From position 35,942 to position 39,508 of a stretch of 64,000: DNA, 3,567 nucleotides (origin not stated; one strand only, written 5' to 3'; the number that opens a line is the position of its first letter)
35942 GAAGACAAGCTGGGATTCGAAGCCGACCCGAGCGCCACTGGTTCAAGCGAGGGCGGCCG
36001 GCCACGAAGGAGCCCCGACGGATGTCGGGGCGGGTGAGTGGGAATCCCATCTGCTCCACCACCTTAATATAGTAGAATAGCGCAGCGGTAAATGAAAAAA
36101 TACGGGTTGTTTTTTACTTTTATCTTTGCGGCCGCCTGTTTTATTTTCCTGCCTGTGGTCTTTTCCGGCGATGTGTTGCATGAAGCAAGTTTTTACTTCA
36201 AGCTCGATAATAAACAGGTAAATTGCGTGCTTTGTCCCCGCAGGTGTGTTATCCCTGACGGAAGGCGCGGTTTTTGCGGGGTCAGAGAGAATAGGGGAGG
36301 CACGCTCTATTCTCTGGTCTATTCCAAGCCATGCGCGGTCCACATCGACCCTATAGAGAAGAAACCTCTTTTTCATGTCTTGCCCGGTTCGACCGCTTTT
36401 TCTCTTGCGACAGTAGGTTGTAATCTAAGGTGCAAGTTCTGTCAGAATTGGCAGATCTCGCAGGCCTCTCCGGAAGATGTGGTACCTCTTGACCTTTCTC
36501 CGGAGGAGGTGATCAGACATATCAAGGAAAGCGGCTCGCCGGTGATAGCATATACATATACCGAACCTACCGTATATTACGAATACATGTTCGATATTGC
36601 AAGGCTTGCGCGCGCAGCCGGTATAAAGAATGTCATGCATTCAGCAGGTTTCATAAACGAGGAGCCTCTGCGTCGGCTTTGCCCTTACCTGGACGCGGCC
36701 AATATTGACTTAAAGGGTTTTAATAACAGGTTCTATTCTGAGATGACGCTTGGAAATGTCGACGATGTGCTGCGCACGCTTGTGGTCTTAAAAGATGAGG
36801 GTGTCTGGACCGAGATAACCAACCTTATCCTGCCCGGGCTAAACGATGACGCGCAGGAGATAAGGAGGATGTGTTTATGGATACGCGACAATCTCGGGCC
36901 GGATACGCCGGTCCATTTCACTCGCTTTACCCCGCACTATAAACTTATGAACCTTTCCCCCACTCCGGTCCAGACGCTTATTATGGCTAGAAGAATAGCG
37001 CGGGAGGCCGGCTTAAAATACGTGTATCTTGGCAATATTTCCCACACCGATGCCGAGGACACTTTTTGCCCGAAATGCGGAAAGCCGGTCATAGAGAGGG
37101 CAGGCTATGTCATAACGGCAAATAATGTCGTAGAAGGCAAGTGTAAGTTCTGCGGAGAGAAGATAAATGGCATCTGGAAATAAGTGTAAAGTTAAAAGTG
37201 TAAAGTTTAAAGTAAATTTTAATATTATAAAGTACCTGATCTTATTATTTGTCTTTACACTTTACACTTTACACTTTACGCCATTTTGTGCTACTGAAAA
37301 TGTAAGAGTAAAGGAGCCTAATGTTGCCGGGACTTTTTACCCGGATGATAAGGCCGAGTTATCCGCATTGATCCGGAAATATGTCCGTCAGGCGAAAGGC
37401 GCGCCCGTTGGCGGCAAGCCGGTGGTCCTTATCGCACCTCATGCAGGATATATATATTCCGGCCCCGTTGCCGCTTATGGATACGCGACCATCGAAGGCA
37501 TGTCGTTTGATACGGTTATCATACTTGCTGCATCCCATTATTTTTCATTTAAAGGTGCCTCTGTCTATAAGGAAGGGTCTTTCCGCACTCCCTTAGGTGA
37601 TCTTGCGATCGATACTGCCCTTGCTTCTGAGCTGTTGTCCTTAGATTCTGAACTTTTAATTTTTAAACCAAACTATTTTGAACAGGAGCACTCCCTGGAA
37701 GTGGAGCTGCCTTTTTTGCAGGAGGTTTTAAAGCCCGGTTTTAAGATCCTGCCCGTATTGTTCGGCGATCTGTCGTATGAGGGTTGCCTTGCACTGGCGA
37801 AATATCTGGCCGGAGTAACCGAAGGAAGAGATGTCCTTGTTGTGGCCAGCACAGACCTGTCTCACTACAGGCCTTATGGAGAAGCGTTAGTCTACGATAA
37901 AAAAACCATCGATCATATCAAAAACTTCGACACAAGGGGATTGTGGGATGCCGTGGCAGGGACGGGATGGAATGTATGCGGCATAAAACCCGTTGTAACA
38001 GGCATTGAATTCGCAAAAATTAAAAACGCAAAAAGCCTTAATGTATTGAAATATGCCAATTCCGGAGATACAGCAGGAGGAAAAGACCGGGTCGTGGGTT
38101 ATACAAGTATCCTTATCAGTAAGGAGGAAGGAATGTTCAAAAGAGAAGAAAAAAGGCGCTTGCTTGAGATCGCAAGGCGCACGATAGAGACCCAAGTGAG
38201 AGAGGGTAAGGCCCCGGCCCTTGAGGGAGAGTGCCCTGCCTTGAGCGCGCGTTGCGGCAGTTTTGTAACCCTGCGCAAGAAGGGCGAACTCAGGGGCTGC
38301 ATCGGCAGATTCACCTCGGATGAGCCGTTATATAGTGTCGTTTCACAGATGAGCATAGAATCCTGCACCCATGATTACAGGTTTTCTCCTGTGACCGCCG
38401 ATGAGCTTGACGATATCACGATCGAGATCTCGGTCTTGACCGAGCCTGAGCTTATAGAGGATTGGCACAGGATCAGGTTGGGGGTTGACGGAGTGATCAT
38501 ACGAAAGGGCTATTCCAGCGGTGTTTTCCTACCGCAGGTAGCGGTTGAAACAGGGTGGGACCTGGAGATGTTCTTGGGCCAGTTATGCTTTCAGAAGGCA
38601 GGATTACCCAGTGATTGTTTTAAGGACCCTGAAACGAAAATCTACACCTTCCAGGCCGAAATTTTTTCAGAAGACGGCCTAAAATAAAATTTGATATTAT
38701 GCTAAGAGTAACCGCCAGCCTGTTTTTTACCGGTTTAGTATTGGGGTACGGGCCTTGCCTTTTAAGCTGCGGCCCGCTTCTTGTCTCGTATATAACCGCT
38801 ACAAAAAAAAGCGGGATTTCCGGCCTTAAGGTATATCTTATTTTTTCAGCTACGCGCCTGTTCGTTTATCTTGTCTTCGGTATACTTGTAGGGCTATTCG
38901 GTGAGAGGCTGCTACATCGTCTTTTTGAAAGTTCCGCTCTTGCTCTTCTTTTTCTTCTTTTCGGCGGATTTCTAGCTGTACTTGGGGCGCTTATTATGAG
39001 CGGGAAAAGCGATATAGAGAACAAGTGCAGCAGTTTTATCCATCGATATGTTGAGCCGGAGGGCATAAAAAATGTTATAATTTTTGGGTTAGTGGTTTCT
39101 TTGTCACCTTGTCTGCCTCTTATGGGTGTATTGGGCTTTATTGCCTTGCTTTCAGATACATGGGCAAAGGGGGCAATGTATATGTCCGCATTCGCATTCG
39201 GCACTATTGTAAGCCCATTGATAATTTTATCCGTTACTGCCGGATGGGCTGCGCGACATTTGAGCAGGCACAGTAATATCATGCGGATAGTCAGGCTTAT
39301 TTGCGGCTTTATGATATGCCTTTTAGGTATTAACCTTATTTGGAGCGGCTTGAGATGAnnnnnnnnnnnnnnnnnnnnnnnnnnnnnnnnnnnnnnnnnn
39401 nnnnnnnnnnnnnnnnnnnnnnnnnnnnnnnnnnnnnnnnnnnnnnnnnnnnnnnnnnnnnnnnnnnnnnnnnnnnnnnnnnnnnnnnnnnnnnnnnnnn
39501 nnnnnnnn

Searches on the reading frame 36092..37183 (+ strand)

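Call 3: search_protein_families(library=pfam, proteins=[window:36092-37183:+], max_evalue=0.01)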
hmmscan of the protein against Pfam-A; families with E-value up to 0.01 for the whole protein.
window:36092-37183:+ (363 aa): 2 families
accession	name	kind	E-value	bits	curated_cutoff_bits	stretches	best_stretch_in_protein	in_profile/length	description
PF04055.27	Radical_SAM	-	3.6e-24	86.2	29.5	1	107-259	4-164/166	Radical SAM superfamily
PF13353.11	Fer4_12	-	0.00042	21.1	22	1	104-195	9-100/137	4Fe-4S single cluster domain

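Call 4: search_protein_families(library=ncbifam, proteins=[window:36092-37183:+], max_evalue=0.01)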
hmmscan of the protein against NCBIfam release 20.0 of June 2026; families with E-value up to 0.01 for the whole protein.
window:36092-37183:+ (363 aa): 26 families (the best 25 are shown)
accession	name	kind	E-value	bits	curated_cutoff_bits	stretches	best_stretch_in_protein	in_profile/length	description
TIGR04337.1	AmmeMemoSam_rS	hypoth_equivalog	2.1e-113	378.8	220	1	33-362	2-333/349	AmmeMemoRadiSam system radical SAM enzyme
TIGR04041.1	activase_YjjW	hypoth_equivalog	1.3e-15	57.6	250.2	1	135-282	93-241/276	YjjW family glycine radical enzyme activase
TIGR02493.1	PFLA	equivalog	2.6e-14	53.2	231.75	1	103-261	18-180/235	pyruvate formate-lyase-activating protein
TIGR02495.1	NrdG2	equivalog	4.7e-12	45.6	131.15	1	98-267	14-183/193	anaerobic ribonucleoside-triphosphate reductase activating protein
TIGR02494.1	PFLE_PFLC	subfamily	5.3e-11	42.3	174.35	1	158-269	133-244/293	glycyl-radical enzyme activating protein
TIGR04395.1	cutC_activ_rSAM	equivalog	2e-09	37.2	360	1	153-266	134-247/309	choline TMA-lyase-activating enzyme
NF048010.1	SfplDhtActHpsHDes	equivalog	2.1e-09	36.7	430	1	157-266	140-251/298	(2S)-3-sulfopropanediol dehydratase activating enzyme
NF045574.1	sacti_mat_StsB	exception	6e-09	35.2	625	1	102-262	98-254/466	StsB family radical SAM/SPASM domain sactipeptide maturase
NF008356.0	PRK11145.1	equivalog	2.1e-07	30.4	375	1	105-266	25-190/246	pyruvate formate lyase 1-activating protein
NF043069.1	T4HPD_activ_SAM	equivalog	9.6e-07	28.5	425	1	114-266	85-241/299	trans-4-hydroxy-L-proline dehydratase activase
TIGR04545.1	rSAM_ahbD_hemeb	equivalog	1.8e-06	27.6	500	1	107-211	7-110/339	heme b synthase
NF048008.1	SfplDhtActHpfHKleb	equivalog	2.1e-06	27.3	500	1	155-269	133-247/308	(2S)-3-sulfopropanediol dehydratase activating enzyme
NF033719.1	ind_deCO2_activ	equivalog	3e-06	26.8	425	1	155-267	136-248/302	indoleacetate decarboxylase activase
TIGR04038.1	tatD_link_rSAM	subfamily_domain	3.9e-06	26.8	129.7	1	107-219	15-134/192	TatD family nuclease-associated radical SAM protein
NF053742.1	LipS1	equivalog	6.4e-06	26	230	1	101-314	8-220/268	LipS1 family lipoyl synthase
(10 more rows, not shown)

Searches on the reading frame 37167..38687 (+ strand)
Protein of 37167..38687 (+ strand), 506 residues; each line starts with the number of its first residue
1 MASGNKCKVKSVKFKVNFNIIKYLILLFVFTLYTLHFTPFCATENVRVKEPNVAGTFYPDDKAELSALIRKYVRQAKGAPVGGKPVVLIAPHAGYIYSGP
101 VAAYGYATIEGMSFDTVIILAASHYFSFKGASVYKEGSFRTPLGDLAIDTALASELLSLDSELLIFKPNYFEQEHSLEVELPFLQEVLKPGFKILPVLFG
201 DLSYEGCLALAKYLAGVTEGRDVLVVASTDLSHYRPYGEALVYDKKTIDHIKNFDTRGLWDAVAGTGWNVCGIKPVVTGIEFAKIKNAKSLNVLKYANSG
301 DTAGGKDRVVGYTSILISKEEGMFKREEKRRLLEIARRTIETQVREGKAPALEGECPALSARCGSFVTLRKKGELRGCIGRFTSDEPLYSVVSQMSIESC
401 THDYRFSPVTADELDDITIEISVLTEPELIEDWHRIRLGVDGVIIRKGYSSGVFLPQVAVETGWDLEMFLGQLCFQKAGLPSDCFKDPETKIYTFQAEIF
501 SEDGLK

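Call 22: search_protein_families(library=pfam, proteins=[window:37167-38687:+], max_evalue=0.001)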
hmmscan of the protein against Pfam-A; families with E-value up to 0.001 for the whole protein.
window:37167-38687:+ (506 aa): 2 families
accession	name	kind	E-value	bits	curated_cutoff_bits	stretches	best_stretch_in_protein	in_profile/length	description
PF01875.22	Memo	-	1.8e-63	214.7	27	1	50-315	1-268/269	Memo-like protein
PF01871.22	AMMECR1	-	4.2e-54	183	25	1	333-500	1-168/168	AMMECR1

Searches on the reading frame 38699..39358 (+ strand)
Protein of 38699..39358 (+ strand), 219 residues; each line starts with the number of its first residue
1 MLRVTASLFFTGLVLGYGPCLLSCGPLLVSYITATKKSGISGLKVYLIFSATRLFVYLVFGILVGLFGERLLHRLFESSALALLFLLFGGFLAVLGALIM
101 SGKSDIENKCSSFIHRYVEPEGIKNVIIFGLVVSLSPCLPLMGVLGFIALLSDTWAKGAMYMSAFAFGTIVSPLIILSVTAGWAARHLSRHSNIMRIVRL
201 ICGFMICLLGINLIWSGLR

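Call 22: search_protein_families(library=pfam, proteins=[window:38699-39358:+], max_evalue=0.001)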
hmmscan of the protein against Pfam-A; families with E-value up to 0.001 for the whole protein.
window:38699-39358:+ (219 aa): 3 families
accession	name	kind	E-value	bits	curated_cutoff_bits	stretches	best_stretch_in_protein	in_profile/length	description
PF13386.12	DsbD_2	-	1.7e-19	71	24.9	1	8-206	2-194/199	Cytochrome C biogenesis protein transmembrane region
PF02683.22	DsbD_TM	-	2.7e-14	53.5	27.1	1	5-213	5-214/219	Cytochrome C biogenesis protein transmembrane domain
PF01810.24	LysE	-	9.9e-06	25.6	25.6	1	35-216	14-192/193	LysE type translocator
